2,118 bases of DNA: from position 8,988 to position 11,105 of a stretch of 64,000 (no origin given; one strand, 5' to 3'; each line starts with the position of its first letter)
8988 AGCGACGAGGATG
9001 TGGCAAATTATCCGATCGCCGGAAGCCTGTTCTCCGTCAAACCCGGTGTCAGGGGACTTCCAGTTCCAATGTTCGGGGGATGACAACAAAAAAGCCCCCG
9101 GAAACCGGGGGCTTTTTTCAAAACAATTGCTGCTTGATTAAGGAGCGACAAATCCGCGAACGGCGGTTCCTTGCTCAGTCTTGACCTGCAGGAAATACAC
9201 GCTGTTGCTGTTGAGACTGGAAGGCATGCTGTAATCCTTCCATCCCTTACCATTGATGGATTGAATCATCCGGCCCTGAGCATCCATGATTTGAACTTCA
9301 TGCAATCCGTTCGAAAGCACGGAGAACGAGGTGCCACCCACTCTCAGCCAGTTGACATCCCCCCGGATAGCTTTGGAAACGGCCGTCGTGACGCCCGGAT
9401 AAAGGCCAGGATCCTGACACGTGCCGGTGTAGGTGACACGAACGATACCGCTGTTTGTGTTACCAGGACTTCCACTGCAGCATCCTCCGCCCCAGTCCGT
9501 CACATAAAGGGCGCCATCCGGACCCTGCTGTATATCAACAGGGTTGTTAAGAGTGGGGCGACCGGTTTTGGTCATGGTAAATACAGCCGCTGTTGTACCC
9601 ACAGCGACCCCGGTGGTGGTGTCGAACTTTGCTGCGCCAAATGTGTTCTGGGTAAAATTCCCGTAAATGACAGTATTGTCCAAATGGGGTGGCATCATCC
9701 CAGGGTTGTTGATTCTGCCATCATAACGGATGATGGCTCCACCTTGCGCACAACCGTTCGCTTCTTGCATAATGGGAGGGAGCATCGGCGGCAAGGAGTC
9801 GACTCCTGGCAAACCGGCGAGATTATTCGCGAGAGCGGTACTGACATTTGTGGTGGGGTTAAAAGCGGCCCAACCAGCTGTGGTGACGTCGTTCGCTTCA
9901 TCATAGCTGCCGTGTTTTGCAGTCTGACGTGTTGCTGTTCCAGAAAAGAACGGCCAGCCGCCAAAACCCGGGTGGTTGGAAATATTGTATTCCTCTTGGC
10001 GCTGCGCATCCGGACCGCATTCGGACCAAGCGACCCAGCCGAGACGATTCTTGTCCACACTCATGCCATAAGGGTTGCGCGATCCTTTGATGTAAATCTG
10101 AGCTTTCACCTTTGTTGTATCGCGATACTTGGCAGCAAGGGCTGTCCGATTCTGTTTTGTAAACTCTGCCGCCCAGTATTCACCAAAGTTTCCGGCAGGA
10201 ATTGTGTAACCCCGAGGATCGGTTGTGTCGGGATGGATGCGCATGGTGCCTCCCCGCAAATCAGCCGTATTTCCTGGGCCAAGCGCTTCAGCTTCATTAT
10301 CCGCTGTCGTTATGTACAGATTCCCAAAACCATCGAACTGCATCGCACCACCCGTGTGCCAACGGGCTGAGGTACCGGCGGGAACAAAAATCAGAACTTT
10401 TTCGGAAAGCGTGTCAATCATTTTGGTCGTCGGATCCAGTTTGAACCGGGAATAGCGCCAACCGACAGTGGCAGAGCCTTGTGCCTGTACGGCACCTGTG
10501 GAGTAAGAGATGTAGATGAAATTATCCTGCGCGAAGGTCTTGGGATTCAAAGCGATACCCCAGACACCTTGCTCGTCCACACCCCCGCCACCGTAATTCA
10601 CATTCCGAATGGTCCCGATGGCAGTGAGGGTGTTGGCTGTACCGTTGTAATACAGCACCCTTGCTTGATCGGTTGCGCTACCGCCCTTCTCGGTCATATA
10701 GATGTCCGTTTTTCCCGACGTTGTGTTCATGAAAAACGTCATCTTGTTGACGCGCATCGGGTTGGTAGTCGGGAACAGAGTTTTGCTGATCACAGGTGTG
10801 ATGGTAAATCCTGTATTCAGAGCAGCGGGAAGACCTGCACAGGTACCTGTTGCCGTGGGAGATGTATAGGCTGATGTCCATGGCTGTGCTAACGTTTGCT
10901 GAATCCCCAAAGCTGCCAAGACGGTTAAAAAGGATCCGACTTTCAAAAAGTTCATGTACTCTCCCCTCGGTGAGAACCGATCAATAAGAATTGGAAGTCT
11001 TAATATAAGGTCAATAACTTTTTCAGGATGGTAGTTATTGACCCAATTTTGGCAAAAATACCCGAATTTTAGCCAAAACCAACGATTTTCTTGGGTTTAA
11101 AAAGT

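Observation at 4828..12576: Triheme cytochrome c + FAH hydrolase + 2-hydroxyacid dehydrogenase + lactonase operon next to T9SS-exported GSDH (PQQ-type) dehydrogenases: a candidate surface-oxidative sugar-acid pathway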

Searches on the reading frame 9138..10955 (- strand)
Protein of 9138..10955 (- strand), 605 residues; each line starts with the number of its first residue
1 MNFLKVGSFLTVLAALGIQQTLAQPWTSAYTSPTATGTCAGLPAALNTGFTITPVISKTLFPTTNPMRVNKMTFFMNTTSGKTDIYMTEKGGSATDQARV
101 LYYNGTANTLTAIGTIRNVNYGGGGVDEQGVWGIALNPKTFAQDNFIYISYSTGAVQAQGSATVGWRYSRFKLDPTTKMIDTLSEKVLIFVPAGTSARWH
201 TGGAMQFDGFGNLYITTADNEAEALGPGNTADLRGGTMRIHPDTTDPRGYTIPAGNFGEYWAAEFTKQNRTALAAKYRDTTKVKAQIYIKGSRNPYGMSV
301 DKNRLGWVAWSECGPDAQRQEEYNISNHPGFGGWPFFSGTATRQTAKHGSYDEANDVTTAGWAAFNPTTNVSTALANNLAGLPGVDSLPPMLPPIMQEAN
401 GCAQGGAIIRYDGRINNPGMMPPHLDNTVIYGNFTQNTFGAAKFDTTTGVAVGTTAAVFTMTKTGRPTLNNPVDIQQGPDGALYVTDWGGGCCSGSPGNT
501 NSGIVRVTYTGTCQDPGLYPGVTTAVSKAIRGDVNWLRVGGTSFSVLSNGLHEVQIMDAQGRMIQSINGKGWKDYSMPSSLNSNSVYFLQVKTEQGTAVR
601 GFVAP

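Call 4: search_protein_families(library=pfam, proteins=[window:9138-10955:-], max_evalue=0.01)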
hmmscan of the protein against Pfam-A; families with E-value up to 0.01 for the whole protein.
window:9138-10955:- (605 aa): 3 families
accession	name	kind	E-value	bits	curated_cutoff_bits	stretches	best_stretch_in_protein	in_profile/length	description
PF07995.17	GSDH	-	2.7e-16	60.2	25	2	111-248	35-161/332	Glucose / Sorbosone dehydrogenase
PF23500.1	DUF7133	-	0.00011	22.1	27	0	471-488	330-347/385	Domain of unknown function (DUF7133)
PF18962.6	Por_Secre_tail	-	0.0086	16.8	27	0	552-599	22-70/75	Secretion system C-terminal sorting domain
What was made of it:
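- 9138..10955 (-): GSDH1: secreted six-bladed GSDH-fold propeller with a C-terminal T9SS type A sorting domain. Pfam GSDH 3e-16 (call 4).
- Checked: Two convergent minus-strand genes (9138-10955 and 11122-12591/12576) hit Pfam GSDH (call 4).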

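Call 5: search_protein_families(library=ncbifam, proteins=[window:9138-10955:-], max_evalue=0.01)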
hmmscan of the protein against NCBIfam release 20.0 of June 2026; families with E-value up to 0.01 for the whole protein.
window:9138-10955:- (605 aa): 4 families
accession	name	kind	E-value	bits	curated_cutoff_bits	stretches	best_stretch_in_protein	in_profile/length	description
TIGR03606.1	non_repeat_PQQ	subfamily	4.3e-12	45.6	434.55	1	95-363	51-296/454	glucose/sorbosone family PQQ-dependent dehydrogenase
TIGR02604.1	Piru_Ver_Nterm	subfamily_domain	5.3e-08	32.6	122.2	1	201-496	125-347/367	PVC-type heme-binding CxxCH protein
TIGR04183.1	Por_Secre_tail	domain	0.00027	20.9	23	1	546-600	15-67/72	T9SS type A sorting domain-containing protein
NF033206.1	ScyE_fam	subfamily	0.00088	18.9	80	1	469-507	7-50/333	ScyD/ScyE family protein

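Call 35: search_solved_structures(query=window:9138-10955:-, max_evalue=0.001, show_alignments=2)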
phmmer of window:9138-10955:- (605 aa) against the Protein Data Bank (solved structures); distinct sequences matched with E-value up to 0.001: 1.
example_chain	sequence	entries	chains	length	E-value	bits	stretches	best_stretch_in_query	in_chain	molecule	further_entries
2ism_A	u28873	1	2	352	0.00054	21.8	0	128-245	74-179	Putative oxidoreductase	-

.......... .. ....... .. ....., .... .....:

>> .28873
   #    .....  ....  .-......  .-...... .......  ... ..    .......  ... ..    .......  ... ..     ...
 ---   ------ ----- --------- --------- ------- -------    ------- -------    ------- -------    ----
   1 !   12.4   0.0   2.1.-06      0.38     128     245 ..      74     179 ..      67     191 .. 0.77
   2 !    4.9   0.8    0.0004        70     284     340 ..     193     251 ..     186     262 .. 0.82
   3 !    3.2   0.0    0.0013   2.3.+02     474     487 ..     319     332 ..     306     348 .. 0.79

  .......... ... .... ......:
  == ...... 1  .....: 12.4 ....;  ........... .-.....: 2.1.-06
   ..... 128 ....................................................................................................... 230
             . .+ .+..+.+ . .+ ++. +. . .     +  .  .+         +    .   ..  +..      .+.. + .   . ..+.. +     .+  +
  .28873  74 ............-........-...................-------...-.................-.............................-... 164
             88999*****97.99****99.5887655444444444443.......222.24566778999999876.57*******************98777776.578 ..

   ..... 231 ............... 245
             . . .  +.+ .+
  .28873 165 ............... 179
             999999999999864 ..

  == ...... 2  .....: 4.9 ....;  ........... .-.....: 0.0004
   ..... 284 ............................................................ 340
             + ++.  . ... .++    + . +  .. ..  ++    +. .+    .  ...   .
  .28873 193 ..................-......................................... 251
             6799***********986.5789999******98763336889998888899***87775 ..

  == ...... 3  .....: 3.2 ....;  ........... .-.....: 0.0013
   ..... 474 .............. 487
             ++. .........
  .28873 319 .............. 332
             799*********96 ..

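Call 52: find_homologous_proteins(query=window:9138-10955:-, max_evalue=1e-10)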
Query window:9138-10955:- (605 aa): 160 proteins with E <= 1e-10 among 8000 candidates; the best 120 are listed.
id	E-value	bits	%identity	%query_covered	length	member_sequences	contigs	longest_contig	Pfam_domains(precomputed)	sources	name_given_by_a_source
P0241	0.0e+0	1391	100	100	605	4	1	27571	PF07995.18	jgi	-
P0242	0.0e+0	1181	85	100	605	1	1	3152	PF23500.2,PF07995.18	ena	-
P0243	0.0e+0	1104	79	100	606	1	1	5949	PF07995.18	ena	-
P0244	0.0e+0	1079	78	100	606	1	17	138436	PF23500.2,PF07995.18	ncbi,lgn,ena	-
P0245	2.8e-230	784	57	100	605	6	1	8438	PF07995.18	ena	-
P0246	2.0e-226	771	58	100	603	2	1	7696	PF07995.18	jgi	-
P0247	9.0e-223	759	58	100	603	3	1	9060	PF07995.18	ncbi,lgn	-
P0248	1.4e-213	729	55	98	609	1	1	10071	PF07995.18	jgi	jgi:glucose/arabinose dehydrogenase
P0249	2.0e-213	728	57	96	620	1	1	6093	PF07995.18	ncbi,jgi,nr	ncbi:MAG TPA: PQQ-dependent sugar dehydrogenase [Fibrobacteria bacterium]|jgi:hypothetical protein|n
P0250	2.0e-211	722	57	99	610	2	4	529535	PF07995.18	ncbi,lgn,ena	-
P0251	1.1e-206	706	54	100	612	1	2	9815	PF07995.18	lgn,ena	-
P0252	1.7e-206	706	55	98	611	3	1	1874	PF07995.18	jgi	-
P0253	4.4e-204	698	54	97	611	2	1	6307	PF07995.18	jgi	jgi:hypothetical protein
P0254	1.4e-203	696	53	100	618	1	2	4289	PF07995.18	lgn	-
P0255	5.9e-202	691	55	99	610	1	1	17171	PF07995.18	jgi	jgi:glucose/arabinose dehydrogenase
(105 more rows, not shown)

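Call 53: find_encoding_contigs(protein=P0244, flank=8000, max_places=2)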
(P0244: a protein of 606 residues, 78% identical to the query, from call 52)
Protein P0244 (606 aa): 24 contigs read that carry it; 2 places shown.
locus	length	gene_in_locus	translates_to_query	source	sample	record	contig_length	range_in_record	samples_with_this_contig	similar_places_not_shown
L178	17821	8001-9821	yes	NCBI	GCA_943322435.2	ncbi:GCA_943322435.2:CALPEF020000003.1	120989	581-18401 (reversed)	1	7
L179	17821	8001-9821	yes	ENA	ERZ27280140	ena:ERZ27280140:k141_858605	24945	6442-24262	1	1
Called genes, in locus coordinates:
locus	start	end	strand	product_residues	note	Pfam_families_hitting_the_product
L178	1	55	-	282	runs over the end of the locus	PF12911:OppC_N (weak), PF00528:BPD_transp_1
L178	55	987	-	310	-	PF19300:BPD_transp_1_N, PF00528:BPD_transp_1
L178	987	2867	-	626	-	PF00496:SBP_bac_5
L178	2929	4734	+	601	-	PF00496:SBP_bac_5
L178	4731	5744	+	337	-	PF19300:BPD_transp_1_N (weak), PF00528:BPD_transp_1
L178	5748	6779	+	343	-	PF00528:BPD_transp_1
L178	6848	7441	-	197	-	PF00034:Cytochrom_C, PF13442:Cytochrome_CBB3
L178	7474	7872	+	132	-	PF09655:Nitr_red_assoc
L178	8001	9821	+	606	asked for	PF07995:GSDH, PF23500:DUF7133 (faint)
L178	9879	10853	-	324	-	PF13353:Fer4_12, PF04055:Radical_SAM, PF06463:Mob_synth_C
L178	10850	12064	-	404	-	PF03453:MoeA_N, PF00994:MoCF_biosynth, PF03454:MoeA_C (weak)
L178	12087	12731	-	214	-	PF00702:Hydrolase, PF12710:HAD, PF13419:HAD_2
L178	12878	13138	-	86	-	-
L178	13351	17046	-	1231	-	PF02574:S-methyl_trans, PF00809:Pterin_bind, PF02607:B12-binding_2, PF02310:B12-binding, PF02965:Met_synt_B12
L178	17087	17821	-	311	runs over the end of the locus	PF01022:HTH_5, PF01209:Ubie_methyltran, PF05175:MTS, PF07021:MetW, PF13489:Methyltransf_23, PF08241:Methyltransf_11, PF08242:Methyltransf_12, PF13649:Methyltransf_25, +3 more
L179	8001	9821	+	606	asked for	PF07995:GSDH, PF23500:DUF7133 (faint)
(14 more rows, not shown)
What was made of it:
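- The GSDH1 ortholog lies elsewhere in L178 (call 53).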

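Call 73: predict_structure(alignment_id=A3)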
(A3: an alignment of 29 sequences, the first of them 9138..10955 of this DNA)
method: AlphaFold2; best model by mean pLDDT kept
length: 605 residues; sequences in the alignment: 29
mean_pLDDT: 81.8   pTM: 0.80
mean pLDDT of the five models: 81.8, 80.3, 79.1, 78.4, 76.9
residues with pLDDT >= 90: 216; 70-90: 280; 50-70: 81; < 50: 28
segments of 3 or more residues with pLDDT < 50: 1-5, 13-21, 522-531
pLDDT, mean of each block of 10 residues (from residue 1): 48 45 74 90 84 89 87 91 92 75 96 90 64 91 94 74 86 95 95 71 85 91 87 94 94 93 92 96 96 85 88 69 88 70 68 78 72 77 88 79 83 87 92 78 82 79 58 87 85 60 88 87 44 75 84 86 84 88 87 78 80
secondary structure, 60 per line:
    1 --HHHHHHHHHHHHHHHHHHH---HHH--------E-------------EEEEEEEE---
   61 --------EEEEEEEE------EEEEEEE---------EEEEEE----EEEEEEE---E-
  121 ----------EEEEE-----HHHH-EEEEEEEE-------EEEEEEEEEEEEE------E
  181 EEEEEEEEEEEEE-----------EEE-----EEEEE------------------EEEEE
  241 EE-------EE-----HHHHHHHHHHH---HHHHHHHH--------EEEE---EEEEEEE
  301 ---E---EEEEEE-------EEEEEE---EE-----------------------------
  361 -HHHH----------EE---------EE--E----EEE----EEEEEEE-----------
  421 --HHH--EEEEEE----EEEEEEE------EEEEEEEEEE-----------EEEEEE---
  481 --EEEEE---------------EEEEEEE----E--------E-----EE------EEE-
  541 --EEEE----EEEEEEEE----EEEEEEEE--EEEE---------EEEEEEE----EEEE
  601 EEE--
elements in order: H3-21 E50-57 E69-76 E83-89 E99-104 E109-115 E131-135 H141-144 E146-153 E161-173 E180-193 E205-207 E213-217 E236-242 H257-267 H271-278 E287-290 E294-300 E308-313 E321-326 H362-365 E396-398 E403-409 E428-433 E438-444 E451-460 E472-477 E483-487 E503-509 E537-539 E543-546 E551-558 E563-570 E573-576 E586-592 E597-603
